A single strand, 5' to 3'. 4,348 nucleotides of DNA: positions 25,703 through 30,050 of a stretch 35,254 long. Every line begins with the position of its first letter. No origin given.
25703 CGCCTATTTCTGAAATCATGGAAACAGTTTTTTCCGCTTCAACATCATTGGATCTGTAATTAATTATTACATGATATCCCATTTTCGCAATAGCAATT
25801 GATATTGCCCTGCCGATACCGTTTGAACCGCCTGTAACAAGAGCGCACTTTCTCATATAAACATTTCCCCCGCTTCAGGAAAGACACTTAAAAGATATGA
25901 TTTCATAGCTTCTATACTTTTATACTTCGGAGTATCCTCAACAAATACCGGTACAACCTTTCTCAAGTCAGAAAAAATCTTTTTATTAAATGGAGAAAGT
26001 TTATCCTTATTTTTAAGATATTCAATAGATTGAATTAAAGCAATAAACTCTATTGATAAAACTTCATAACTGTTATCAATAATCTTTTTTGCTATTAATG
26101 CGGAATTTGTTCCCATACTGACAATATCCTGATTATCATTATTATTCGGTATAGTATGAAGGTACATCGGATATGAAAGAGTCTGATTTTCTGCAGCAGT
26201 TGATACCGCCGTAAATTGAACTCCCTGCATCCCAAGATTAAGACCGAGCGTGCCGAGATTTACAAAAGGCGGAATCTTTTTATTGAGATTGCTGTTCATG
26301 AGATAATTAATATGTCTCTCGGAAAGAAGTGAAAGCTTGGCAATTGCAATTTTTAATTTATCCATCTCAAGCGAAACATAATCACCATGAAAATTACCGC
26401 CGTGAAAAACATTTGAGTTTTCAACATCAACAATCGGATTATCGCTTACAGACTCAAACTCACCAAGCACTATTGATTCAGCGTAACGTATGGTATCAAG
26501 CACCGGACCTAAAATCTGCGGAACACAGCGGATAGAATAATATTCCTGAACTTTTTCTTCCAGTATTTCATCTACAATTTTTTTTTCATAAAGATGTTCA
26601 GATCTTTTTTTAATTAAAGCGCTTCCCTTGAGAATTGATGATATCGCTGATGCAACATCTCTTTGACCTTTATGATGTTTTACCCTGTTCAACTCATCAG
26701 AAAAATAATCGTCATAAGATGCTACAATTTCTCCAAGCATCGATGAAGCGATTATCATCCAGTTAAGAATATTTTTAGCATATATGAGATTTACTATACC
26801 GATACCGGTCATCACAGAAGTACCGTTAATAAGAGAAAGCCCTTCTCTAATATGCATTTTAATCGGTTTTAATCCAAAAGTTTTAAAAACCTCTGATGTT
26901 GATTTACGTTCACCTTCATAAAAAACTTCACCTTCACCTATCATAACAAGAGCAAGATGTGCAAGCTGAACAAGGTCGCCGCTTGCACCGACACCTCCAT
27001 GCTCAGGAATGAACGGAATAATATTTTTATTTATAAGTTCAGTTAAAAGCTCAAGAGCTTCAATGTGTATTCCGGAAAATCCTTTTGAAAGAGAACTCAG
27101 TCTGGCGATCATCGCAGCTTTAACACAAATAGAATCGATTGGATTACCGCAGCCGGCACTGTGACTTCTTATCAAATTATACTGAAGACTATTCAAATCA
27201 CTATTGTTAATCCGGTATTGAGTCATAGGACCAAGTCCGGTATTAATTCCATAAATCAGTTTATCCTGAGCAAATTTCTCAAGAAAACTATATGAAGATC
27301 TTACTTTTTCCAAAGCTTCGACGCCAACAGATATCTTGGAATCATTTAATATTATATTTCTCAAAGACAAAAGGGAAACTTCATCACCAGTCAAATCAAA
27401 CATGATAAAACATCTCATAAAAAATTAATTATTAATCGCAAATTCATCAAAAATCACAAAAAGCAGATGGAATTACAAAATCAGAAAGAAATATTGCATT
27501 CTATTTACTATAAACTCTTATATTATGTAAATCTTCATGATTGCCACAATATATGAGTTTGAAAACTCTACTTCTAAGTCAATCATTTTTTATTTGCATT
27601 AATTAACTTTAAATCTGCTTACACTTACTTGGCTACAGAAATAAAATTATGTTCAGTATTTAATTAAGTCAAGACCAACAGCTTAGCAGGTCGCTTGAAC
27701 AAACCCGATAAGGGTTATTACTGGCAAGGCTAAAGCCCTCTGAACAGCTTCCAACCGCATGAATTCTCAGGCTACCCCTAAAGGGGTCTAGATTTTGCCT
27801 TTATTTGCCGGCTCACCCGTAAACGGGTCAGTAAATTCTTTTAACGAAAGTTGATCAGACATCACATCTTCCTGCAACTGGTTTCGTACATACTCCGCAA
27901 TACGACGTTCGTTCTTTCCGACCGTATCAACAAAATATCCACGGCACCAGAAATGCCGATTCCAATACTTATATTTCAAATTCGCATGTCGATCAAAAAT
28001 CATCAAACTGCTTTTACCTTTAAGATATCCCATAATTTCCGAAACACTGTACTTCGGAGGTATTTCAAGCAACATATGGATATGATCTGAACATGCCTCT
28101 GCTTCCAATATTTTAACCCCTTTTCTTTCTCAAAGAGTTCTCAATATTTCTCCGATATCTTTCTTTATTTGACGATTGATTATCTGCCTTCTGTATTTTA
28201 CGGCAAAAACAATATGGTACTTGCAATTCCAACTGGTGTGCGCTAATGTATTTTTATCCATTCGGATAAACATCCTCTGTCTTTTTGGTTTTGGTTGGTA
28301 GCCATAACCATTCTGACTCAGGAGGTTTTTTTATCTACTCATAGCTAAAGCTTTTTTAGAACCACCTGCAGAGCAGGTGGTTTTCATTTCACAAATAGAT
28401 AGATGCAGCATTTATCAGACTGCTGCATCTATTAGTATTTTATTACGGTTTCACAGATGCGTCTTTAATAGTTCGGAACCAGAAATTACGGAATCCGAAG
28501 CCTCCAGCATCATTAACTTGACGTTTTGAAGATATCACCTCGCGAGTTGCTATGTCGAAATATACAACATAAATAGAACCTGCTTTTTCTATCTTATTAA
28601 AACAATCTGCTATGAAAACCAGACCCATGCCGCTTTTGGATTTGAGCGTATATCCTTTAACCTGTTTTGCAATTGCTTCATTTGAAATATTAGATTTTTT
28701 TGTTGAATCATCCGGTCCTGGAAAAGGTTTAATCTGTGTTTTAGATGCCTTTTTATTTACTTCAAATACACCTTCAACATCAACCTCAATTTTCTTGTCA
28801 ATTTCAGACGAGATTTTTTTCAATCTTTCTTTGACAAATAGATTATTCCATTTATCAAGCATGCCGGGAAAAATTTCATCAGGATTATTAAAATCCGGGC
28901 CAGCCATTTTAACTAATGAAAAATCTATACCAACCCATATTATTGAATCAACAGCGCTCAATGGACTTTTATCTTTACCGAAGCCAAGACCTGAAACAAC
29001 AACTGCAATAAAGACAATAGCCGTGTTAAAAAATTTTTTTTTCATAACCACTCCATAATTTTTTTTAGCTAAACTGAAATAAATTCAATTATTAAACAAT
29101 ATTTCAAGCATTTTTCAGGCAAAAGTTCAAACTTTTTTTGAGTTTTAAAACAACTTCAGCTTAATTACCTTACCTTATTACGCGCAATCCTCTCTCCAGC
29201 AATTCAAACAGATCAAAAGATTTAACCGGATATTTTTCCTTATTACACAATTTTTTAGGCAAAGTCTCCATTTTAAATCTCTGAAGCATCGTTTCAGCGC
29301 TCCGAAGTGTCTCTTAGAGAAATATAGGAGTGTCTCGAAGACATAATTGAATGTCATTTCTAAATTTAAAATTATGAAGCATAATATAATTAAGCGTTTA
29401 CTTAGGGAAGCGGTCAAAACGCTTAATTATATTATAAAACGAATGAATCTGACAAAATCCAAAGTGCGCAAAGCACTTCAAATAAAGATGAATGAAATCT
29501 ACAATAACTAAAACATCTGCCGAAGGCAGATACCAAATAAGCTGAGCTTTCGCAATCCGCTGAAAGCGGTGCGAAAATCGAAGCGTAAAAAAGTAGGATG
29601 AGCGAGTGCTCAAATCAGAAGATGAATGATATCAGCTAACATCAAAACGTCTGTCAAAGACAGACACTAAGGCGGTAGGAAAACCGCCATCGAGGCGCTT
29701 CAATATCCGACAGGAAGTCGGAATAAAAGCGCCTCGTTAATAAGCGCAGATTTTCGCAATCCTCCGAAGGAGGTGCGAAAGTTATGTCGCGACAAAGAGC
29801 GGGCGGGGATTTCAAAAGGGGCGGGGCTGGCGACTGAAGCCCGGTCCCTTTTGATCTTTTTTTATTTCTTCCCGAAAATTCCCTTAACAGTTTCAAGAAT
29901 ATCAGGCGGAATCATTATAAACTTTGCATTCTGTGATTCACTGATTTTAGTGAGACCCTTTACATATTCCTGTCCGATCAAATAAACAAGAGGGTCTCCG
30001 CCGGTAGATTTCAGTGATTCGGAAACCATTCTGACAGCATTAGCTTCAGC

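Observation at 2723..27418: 22-gene co-directional flexirubin / aryl-polyene-type biosynthetic cluster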

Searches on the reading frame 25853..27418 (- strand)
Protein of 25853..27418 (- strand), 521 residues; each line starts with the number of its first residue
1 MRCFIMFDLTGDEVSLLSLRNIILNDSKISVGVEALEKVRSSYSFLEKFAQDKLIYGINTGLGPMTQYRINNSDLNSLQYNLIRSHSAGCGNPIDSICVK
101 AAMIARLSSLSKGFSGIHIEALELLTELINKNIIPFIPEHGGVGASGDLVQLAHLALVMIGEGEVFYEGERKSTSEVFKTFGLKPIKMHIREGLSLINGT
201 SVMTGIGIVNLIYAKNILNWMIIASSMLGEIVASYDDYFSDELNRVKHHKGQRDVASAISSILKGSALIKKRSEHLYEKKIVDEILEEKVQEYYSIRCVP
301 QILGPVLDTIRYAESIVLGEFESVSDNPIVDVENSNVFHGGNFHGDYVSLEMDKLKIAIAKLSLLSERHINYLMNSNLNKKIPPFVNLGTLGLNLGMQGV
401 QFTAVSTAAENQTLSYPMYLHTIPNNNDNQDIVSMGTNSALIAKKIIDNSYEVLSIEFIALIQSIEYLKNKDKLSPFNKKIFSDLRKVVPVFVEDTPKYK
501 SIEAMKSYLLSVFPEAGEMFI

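Call 3: search_protein_families(library=pfam, proteins=[window:25853-27418:-], max_evalue=0.01)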
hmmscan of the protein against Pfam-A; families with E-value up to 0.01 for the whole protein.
window:25853-27418:- (521 aa): 1 family
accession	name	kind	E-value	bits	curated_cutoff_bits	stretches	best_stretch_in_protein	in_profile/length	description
PF00221.24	Lyase_aromatic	-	6.4e-158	526.7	27.3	1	18-487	5-466/466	Aromatic amino acid lyase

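Call 6: search_protein_families(library=ncbifam, proteins=[window:25853-27418:-], max_evalue=0.001)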
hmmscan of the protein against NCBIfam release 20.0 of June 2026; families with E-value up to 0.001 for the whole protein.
window:25853-27418:- (521 aa): 8 families
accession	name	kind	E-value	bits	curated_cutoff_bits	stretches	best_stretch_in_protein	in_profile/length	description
NF053541.1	FlxA_rubin_TAL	equivalog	4.3e-245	813.8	700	1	15-509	2-496/498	flexirubin biosynthesis tyrosine ammonia-lyase FlxA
NF006871.0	PRK09367.1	subfamily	6.1e-135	450.7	524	1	7-509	4-492/505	histidine ammonia-lyase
TIGR01225.1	hutH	equivalog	1.3e-132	442.8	539.15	1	9-508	3-488/506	histidine ammonia-lyase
TIGR04475.1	Phe_D_beta_mut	equivalog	4.7e-123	411.5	800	1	7-509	2-509/510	phenylalanine aminomutase (D-beta-phenylalanine forming)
TIGR03832.1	Tyr_2_3_mutase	equivalog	3.9e-114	382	501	1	10-506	2-504/507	tyrosine 2,3-aminomutase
TIGR01226.1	phe_am_lyase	equivalog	2.8e-77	260.6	519.15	1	16-488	42-522/680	phenylalanine ammonia-lyase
NF041222.1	BagA_FevW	exception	6.5e-73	246.1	1000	1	26-504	21-509/529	bagremycin/ferroverdin biosynthesis tyrosine ammonia-lyase BagA/FevW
TIGR04473.1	taxol_Phe_23mut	exception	2.6e-60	204.4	1250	1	29-474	51-503/687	phenylalanine aminomutase (L-beta-phenylalanine forming)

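Call 17: find_encoding_contigs(protein=window:25853-27418:-, flank=10000, max_places=6)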
Protein window:25853-27418:- (521 aa): no gene with exactly this product is on record in the collection.

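Call 20: find_related_loci(query=window:25853-27403:-, collection=genome_contigs, flank=10000)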
Query window:25853-27403:- (516 aa) in genome_contigs; peptide patterns used: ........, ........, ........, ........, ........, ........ (x = any residue, [..] = any of these).
600 stretches matched a pattern (row limit reached: there are more); 571 encode a relative of the query (tblastn E <= 1e-3); the best 80 are kept; 80 distinct loci.
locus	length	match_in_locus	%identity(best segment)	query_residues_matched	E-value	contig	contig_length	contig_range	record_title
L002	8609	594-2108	63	1-505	0e+0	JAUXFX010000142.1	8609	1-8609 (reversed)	MAG: Bacteroidota bacterium isolate CSMAG_2914 CSMAG_2914_k117_7298275_length_8609_cov_18.0000, whole genome shotgun seq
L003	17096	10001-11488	60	16-511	0e+0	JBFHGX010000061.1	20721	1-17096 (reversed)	MAG: Bacteroidales bacterium isolate Mix_sand07.2021.05.G.166 k141_1483116_length_20721_cov_30.8176, whole genome shotgu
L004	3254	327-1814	62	17-510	0e+0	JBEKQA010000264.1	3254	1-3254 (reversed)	MAG: Bacteroidales bacterium isolate SPRUCE 477 SPRUCE_477_264, whole genome shotgun sequence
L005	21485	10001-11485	61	17-510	0e+0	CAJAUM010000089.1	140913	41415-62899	MAG: uncultured Bacteroidales bacterium isolate Loc090907-6m_bin-511 genome assembly, contig: bin-511:089/155, whole gen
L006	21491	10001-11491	63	3-504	0e+0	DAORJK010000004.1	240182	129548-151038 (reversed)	MAG TPA_asm: Bacteroidia bacterium isolate AMR_MDS_5553 NODE_8_length_240182_cov_48.051960, whole genome shotgun sequenc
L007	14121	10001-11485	62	17-510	0e+0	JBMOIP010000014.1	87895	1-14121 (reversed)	MAG: Bacteroidales bacterium isolate Deming_bin.452 contig345, whole genome shotgun sequence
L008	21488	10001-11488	62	17-510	0e+0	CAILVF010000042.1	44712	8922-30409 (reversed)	MAG: uncultured Bacteroidales bacterium isolate D14_bin-1408 genome assembly, contig: bin-1408:42/93, whole genome shotg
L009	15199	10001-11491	60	9-504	0e+0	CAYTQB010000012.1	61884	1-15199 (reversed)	MAG TPA_asm: uncultured Ferruginibacter sp. isolate SRP173033_co1_252 genome assembly, contig: NODE_614_length_61884_cov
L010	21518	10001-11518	59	6-509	0e+0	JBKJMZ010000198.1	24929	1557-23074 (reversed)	MAG: Ferruginibacter sp. isolate ant_bin.348 k117_1336152, whole genome shotgun sequence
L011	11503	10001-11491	60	9-504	0e+0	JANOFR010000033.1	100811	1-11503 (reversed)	MAG: Chitinophagaceae bacterium isolate SOY_64_metabat_361 SOY_64_k141_4266753, whole genome shotgun sequence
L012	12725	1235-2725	60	9-504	0e+0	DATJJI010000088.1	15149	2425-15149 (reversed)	MAG TPA_asm: Mucilaginibacter sp. isolate SMAG_U15561 k141_8146384, whole genome shotgun sequence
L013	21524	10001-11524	58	1-509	0e+0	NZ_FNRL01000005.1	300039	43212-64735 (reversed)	Chitinophaga terrae (ex Kim and Jung 2007) strain DSM 23920, whole genome shotgun sequence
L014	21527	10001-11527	59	1-508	0e+0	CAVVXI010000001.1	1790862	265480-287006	MAG: uncultured Bacteroidales bacterium isolate MFD05442.bin.1.81 genome assembly, contig: contig_2767, whole genome sho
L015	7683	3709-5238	61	1-510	0e+0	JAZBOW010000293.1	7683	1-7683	MAG: Bacteroidales bacterium isolate bin.543 k117_6883518, whole genome shotgun sequence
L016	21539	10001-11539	59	1-512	0e+0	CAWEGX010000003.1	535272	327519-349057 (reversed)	MAG: uncultured Bacteroidales bacterium isolate MFD02979.bin.3.462 genome assembly, contig: contig_15535, whole genome s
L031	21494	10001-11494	60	9-506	0e+0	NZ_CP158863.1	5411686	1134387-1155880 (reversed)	Flavobacterium ginsenosidimutans strain FLA2 chromosome, complete genome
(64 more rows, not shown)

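Call 23: search_protein_families(library=ncbifam, proteins=[L031:16279-17181:+, L031:17199-18332:+, L031:11526-12764:+], max_evalue=0.00001)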
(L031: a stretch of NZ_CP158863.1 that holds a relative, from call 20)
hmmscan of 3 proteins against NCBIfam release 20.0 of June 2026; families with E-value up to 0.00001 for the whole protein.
L031:16279-17181:+ (300 aa): 0 families

L031:17199-18332:+ (377 aa): 9 families
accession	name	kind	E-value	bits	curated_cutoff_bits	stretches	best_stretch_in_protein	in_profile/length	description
NF053539.1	resorcinol_DarB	exception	4.2e-203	674.5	550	1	3-377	2-377/377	dialkylresorcinol biosynthesis protein DarB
NF005293.2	PRK06816.1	subfamily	7.9e-180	597.8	450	1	4-377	1-378/378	StlD/DarB family beta-ketosynthase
NF006829.0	PRK09352.1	subfamily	2.2e-28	99.2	249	2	189-361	158-307/322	beta-ketoacyl-ACP synthase 3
TIGR00747.1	fabH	subfamily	6.2e-26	91.2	292.1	2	271-361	223-308/322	beta-ketoacyl-ACP synthase III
NF005541.0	PRK07204.1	equivalog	1.1e-14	54.6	402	1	277-360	236-314/329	beta-ketoacyl-ACP synthase III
NF004623.0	PRK05963.1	equivalog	2.4e-13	50.1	437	1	247-366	206-319/328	beta-ketoacyl-ACP synthase III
NF006720.0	PRK09258.1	equivalog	9.3e-10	38.3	285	1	4-359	6-322/338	3-oxoacyl-ACP synthase III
NF009519.0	PRK12880.1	equivalog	2.7e-08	33.5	436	0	62-144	58-142/353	beta-ketoacyl-ACP synthase III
NF003274.0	PRK04262.1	equivalog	9.3e-06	24.9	244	0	275-372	213-305/347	hydroxymethylglutaryl-CoA synthase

L031:11526-12764:+ (412 aa): 0 families

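Call 42: find_homologous_proteins(query=L031:17199-18332:+, max_evalue=1e-30)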
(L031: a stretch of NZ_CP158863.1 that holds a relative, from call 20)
Query L031:17199-18332:+ (377 aa): 7997 proteins with E <= 1e-30 among 8000 candidates; the best 120 are listed.
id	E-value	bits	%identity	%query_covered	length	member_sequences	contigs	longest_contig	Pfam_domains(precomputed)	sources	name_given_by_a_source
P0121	2.2e-248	841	99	100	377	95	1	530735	PF08541.17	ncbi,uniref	ncbi:beta-ketoacyl-ACP synthase III [Flavobacterium sp. UW10123]|uniref:beta-ketoacyl-ACP synthase I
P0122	2.6e-248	841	99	100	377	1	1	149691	PF08541.17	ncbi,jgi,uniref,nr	ncbi:beta-ketoacyl-ACP synthase III [Flavobacterium sharifuzzamanii]|uniref:beta-ketoacyl-ACP syntha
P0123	1.2e-247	839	98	100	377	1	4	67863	PF08541.17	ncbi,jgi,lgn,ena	ncbi:3-oxoacyl-[acyl-carrier-protein] synthase 3 [compost metagenome]|jgi:3-oxoacyl-[acyl-carrier-pr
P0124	1.6e-247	839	98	100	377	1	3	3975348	PF08541.17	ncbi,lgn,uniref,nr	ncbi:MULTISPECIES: beta-ketoacyl-ACP synthase III [unclassified Flavobacterium]|uniref:beta-ketoacyl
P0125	1.9e-247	838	98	100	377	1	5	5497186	PF08541.17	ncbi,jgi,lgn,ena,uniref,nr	ncbi:MAG: beta-ketoacyl-ACP synthase III [Flavobacterium nitrogenifigens]|uniref:3-oxoacyl-[acyl-car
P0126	2.5e-247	838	98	100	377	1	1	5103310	PF08541.17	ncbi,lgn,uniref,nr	ncbi:beta-ketoacyl-ACP synthase III [Flavobacterium sp. TR2]|uniref:beta-ketoacyl-ACP synthase III n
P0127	4.5e-247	837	98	100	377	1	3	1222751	PF08541.17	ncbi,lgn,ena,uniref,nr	ncbi:beta-ketoacyl-ACP synthase III [Flavobacterium ginsengisoli]|uniref:Beta-ketoacyl-ACP synthase 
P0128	5.2e-247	837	98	100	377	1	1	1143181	PF08541.17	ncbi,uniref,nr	ncbi:beta-ketoacyl-ACP synthase III [Flavobacterium sp. HBTb2-11-1]|uniref:beta-ketoacyl-ACP synthas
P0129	5.2e-247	837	98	100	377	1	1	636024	PF08541.17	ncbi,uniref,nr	ncbi:3-oxoacyl-(Acyl carrier protein) synthase III [Flavobacterium anhuiense]|uniref:3-oxoacyl-(Acyl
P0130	5.5e-247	837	98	100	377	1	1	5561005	PF08541.17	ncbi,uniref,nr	ncbi:beta-ketoacyl-ACP synthase III [Flavobacterium sp. KACC 22763]|uniref:beta-ketoacyl-ACP synthas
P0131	5.7e-247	837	98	100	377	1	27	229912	PF08541.17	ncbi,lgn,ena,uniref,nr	ncbi:beta-ketoacyl-ACP synthase III [uncultured Flavobacterium sp.]|uniref:beta-ketoacyl-ACP synthas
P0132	5.8e-247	837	98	100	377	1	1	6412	PF08541.17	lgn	-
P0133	6.1e-247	837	98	100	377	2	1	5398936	PF08541.17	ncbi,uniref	ncbi:beta-ketoacyl-ACP synthase III [Flavobacterium anhuiense]|uniref:beta-ketoacyl-ACP synthase III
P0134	7.5e-247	836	98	100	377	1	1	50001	PF08541.17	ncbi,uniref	ncbi:beta-ketoacyl-ACP synthase III [Flavobacterium sp.]|uniref:beta-ketoacyl-ACP synthase III n=1 T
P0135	9.6e-247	836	98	100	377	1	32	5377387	PF08541.17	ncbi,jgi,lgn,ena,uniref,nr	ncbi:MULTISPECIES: beta-ketoacyl-ACP synthase III [Flavobacterium]|jgi:3-oxoacyl-[acyl-carrier-prote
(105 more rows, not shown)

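Call 72: search_protein_families(library=pfam, proteins=[L031:11526-12764:+, L031:16279-17181:+], max_evalue=1)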
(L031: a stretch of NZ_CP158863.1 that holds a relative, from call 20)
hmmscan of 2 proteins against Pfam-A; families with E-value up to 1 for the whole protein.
L031:11526-12764:+ (412 aa): 3 families
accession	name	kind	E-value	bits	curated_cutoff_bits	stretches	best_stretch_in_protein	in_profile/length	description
PF14903.11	WG_beta_rep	-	8.5e-75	246.8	25.6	8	69-103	1-35/35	WG containing repeat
PF21462.3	PsaS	-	0.024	15.2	27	0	145-199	48-102/112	Ph 6 antigen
PF23118.1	zf-C2H2_STOP2_C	-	0.052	13.8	27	1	195-207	7-19/30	STOP2-like, C2H2-type zinc finger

L031:16279-17181:+ (300 aa): 1 family
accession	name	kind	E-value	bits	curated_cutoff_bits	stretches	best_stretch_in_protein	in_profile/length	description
PF12682.12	Flavodoxin_4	-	0.0089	16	24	1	3-111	1-105/155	Flavodoxin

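Call 78: search_protein_families(library=pfam, proteins=[L013:17683-18810:+, L013:18957-20210:+, L013:15375-16124:+], max_evalue=0.001)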
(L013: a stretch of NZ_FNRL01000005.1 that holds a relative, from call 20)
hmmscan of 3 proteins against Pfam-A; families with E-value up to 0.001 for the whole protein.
L013:17683-18810:+ (375 aa): 9 families
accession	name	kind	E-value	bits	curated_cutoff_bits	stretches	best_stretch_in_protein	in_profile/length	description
PF00891.24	Methyltransf_2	-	1.2e-19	71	22.3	1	201-352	64-207/210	O-methyltransferase domain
PF21212.3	Dimerisation2-like_dom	-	3.9e-19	69.2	27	1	35-107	1-72/72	Dimerisation2-like domain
PF08242.18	Methyltransf_12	-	2.5e-11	44.6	30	1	204-303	1-98/98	Methyltransferase domain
PF13649.12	Methyltransf_25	-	2.7e-10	41.2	27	1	204-301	2-97/97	Methyltransferase domain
PF13489.12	Methyltransf_23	-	5e-10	39.8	27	1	197-358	20-163/164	Methyltransferase domain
PF05891.18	Methyltransf_PK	-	5.5e-06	26.5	27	1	247-369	101-209/218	AdoMet dependent proline di-methyltransferase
PF01209.24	Ubie_methyltran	-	2.9e-05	24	20.1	1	193-308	41-154/233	ubiE/COQ5 methyltransferase family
PF08100.18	Dimerisation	-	0.00014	22.1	25.6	0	32-115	3-89/93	O-methyltransferase dimerisation domain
PF05175.20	MTS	-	0.00023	21.3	23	0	185-272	17-102/170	Methyltransferase small domain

L013:18957-20210:+ (417 aa): 12 families
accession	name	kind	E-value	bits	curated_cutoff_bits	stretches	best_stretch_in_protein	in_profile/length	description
PF04820.20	Trp_halogenase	-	8.4e-25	88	21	2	93-363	145-397/458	Tryptophan halogenase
PF01494.25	FAD_binding_3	-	2.2e-20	73.6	22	1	6-165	2-160/349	FAD binding domain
PF01266.30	DAO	-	2.6e-13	50.7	27.9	1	100-319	142-353/353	FAD dependent oxidoreductase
PF12831.13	FAD_oxidored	-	5.2e-11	42.9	27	1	7-168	1-150/416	FAD dependent oxidoreductase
PF07992.20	Pyr_redox_2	-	7.5e-11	42.4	26.1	1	7-67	2-58/291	Pyridine nucleotide-disulphide oxidoreductase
PF00890.30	FAD_binding_2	-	1.9e-08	34.3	20.4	1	7-39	1-33/414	FAD binding domain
PF00070.33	Pyr_redox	-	2.1e-08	35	22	0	106-144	40-78/82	Pyridine nucleotide-disulphide oxidoreductase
PF03486.20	HI0933_like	-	1.1e-06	28.7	50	1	7-38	2-33/244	HI0933-like protein Rossmann domain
PF05834.18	Lycopene_cycl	-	2.8e-05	23.8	23.4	0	7-36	1-32/380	Lycopene cyclase protein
PF01134.28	GIDA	-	3.2e-05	23.6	22.1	1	7-159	1-147/391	Glucose inhibited division protein A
PF13450.12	NAD_binding_8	-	9.1e-05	23.1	21.9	1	10-36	1-27/68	NAD(P)-binding Rossmann-like domain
PF13738.12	Pyr_redox_3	-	0.00041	20.1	30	0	9-38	1-31/305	Pyridine nucleotide-disulphide oxidoreductase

L013:15375-16124:+ (249 aa): 0 families

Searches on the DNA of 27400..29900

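Call 65: search_rna_families(source=window, start=27400, end=29900, threshold=evalue, max_evalue=1)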
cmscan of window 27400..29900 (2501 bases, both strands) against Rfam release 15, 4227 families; matches with E-value up to 1: 6.
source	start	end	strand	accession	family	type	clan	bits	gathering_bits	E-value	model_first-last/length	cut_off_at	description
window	28313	28382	-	RF01405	STnc490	Gene; sRNA;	-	34.1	56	0.00022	1-124/124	no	STnc490 Hfq binding RNA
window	29689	29736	-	RF04048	mir-7927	Gene; miRNA;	-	25.4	75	0.033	1-56/56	no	mir-7927 microRNA precursor family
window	28322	28384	+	RF04181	rteR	Gene; sRNA;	-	24.3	72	0.91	1-84/84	no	rteR sRNA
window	28352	28389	+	RF04347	Plastid-ccsA-ndhD-2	Cis-reg;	-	21.6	51.5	0.48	1-53/53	no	Plastid-ccsA-ndhD-2 3UTR RNA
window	28277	28389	+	RF02871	ncS54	Gene; sRNA;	-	19.7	43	0.27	1-79/79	no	Burkholderia sRNA 54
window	28385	28460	-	RF00372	sroH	Gene; sRNA;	-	17.2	80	0.31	1-161/161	no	sroH RNA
